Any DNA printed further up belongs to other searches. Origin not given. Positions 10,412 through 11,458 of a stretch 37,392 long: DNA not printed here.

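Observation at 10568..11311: DtxR-fold regulator with degenerate metal-binding residues and an extra C-terminal domain, sitting between cydDC and the heme-uptake operon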

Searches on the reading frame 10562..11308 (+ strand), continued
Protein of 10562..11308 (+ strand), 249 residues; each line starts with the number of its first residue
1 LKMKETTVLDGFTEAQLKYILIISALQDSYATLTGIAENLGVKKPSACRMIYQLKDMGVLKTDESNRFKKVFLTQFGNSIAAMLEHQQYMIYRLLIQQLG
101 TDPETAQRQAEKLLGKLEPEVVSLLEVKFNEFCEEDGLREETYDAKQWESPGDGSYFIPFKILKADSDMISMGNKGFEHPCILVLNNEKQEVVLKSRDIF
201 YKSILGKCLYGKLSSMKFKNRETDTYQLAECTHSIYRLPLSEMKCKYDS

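Call 51: find_encoding_contigs(protein=P0194, flank=8000, max_places=1)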
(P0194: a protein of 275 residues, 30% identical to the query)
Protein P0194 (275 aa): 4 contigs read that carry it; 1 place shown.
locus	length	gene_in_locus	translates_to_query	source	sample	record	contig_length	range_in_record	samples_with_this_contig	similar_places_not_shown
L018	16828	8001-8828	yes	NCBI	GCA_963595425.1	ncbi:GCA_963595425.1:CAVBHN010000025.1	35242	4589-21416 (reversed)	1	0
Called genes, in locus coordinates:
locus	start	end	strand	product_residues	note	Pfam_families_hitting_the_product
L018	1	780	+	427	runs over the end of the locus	PF03816:LytR_cpsA_psr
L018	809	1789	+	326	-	PF00535:Glycos_transf_2, PF13641:Glyco_tranf_2_3 (weak)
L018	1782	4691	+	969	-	PF00675:Peptidase_M16, PF05193:Peptidase_M16_C, PF08367:M16C_assoc, PF22516:PreP_C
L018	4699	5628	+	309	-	PF03193:RsgA_GTPase (faint), PF00350:Dynamin_N (faint), PF01926:MMR_HSR1, PF02421:FeoB_N, PF00009:GTP_EFTU, PF16897:MMR_HSR1_Xtn, PF07650:KH_2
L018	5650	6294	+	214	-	PF11967:RecO_N, PF02565:RecO_C (faint)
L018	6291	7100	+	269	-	PF04203:Sortase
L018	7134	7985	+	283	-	PF02742:Fe_dep_repr_C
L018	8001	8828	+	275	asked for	-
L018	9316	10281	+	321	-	PF11545:HemeBinding_Shp, PF07010:Endomucin (faint)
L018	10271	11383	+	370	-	PF01497:Peripla_BP_2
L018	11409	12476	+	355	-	PF01032:FecCD, PF00950:ABC-3 (weak)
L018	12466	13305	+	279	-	PF09818:ABC_ATPase (faint), PF00005:ABC_tran, PF02463:SMC_N (weak), PF13175:AAA_15 (faint), PF13173:AAA_14 (faint), PF13304:AAA_21 (faint)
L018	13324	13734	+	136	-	PF04304:DUF454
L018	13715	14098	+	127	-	PF11756:YgbA_NO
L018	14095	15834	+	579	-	PF00664:ABC_membrane, PF00005:ABC_tran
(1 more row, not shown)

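Call 54: find_encoding_contigs(protein=window:10568-11308:+, flank=3000, max_places=6)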
Protein window:10568-11308:+ (247 aa): no gene with exactly this product is on record in the collection.

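Call 56: find_encoding_contigs(protein=window:10562-11308:+, flank=3000, max_places=6)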
Protein seq(249 aa) (249 aa): no gene with exactly this product is on record in the collection.
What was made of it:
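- The truncated allele was not found in any other assembly (calls 54, 56). The allele is not seen in any other assembly (calls 54, 56).
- Tried and rejected: Exact look-ups of the truncated 247-aa and 249-aa products found no other assembly with this allele (calls 54, 56).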
